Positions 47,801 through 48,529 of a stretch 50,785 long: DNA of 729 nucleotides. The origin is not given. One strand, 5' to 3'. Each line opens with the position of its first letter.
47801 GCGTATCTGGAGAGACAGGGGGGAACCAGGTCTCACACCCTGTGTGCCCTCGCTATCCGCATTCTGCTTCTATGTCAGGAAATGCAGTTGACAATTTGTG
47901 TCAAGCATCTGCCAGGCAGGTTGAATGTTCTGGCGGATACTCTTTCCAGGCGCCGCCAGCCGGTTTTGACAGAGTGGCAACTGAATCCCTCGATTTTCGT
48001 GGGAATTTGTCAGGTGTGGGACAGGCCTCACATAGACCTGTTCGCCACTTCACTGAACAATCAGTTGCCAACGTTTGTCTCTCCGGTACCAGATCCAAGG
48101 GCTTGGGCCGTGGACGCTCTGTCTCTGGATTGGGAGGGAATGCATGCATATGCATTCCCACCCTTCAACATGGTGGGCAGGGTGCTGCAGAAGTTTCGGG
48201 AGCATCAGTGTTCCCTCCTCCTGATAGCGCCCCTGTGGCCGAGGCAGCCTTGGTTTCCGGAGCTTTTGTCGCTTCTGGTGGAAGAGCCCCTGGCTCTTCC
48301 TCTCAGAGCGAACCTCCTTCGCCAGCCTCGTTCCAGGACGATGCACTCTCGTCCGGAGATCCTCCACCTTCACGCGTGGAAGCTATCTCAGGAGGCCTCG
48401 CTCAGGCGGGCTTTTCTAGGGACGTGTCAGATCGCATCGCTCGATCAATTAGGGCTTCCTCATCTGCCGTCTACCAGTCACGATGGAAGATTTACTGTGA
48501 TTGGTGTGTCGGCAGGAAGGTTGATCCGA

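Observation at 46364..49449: DIRS-like pol lacks an obvious methyltransferase domain and is decoded across an RT/RH (+2) to YR (+1) frame switch with a ~2-kb stop-free overlap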

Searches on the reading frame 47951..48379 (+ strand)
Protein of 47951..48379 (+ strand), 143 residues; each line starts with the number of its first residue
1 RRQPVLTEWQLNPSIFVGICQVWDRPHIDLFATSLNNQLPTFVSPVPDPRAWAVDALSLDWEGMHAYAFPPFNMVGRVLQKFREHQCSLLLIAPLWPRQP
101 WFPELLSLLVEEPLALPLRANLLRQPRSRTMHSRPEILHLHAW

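Call 19: search_solved_structures(query=A2, max_evalue=10, show_alignments=2)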
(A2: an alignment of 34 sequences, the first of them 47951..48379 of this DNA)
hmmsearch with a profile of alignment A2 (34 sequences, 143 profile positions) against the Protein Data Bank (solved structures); distinct sequences matched with E-value up to 10: 13.
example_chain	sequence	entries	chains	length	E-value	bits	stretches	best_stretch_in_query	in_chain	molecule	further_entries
2ndh_A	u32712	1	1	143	0.49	13.7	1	70-117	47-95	Toll/interleukin-1 receptor domain-containing adapter protein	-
3dja_A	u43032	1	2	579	0.51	13.6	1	41-127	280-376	Protein CT_858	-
3dor_A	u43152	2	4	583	0.52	13.6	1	41-127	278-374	Protein CT_858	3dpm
3dpn_A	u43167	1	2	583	0.52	13.6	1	41-127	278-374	Protein CT_858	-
4lqd_A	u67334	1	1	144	0.53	13.6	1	70-117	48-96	Toll/interleukin-1 receptor domain-containing adapter protein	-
2y92_A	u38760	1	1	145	0.53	13.6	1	70-117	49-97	TOLL/INTERLEUKIN-1 RECEPTOR DOMAIN-CONTAINING ADAPTER PROTEIN,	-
8jzm_A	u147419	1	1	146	0.54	13.5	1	70-117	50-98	Toll/interleukin-1 receptor domain-containing adapter protein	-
3ub3_A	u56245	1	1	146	0.54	13.5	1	70-117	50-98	Toll/interleukin-1 receptor domain-containing adapter protein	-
3ub2_A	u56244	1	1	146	0.54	13.5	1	70-117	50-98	Toll/interleukin-1 receptor domain-containing adapter protein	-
4fz5_A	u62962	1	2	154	0.6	13.4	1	70-117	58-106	Toll/interleukin-1 receptor domain-containing adapter protein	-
5uzb_A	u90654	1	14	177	0.73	13.1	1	70-116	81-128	Toll/interleukin-1 receptor domain-containing adapter protein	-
3ub4_A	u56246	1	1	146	0.81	13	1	70-114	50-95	Toll/interleukin-1 receptor domain-containing adapter protein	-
9fqm_B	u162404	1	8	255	1.4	12.2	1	70-115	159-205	Toll/interleukin-1 receptor domain-containing adapter protein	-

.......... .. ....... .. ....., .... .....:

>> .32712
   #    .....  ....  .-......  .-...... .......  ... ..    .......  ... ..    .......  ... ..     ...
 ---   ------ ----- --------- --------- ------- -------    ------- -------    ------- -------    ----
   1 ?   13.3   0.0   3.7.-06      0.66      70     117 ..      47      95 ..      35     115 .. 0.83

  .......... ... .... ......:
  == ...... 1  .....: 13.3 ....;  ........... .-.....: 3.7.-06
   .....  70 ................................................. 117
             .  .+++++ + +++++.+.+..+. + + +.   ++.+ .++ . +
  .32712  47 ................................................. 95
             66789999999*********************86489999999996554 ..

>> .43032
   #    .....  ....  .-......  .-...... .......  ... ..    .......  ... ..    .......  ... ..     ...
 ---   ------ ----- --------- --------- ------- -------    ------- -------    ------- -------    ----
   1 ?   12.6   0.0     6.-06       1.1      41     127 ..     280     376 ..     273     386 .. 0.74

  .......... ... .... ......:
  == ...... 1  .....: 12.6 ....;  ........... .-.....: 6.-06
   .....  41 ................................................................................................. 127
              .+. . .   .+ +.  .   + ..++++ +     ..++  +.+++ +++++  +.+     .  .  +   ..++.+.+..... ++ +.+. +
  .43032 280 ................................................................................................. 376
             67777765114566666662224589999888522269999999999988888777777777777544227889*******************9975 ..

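Call 21: predict_structure(alignment_id=A2)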
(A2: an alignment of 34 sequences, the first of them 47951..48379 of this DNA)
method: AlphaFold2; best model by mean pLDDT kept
length: 143 residues; sequences in the alignment: 34
mean_pLDDT: 90.4   pTM: 0.86
mean pLDDT of the five models: 90.4, 90.2, 88.9, 84.3, 75.1
residues with pLDDT >= 90: 102; 70-90: 33; 50-70: 2; < 50: 6
segments of 3 or more residues with pLDDT < 50: 1-6
pLDDT, mean of each block of 10 residues (from residue 1): 56 96 96 90 86 85 96 94 97 97 97 95 88 92 98
secondary structure, 60 per line:
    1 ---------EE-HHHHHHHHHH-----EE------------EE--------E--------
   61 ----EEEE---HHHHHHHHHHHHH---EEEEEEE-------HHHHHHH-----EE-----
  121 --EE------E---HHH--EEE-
elements in order: H13-22 E65-68 H72-84 E88-94 H102-108 E140-142
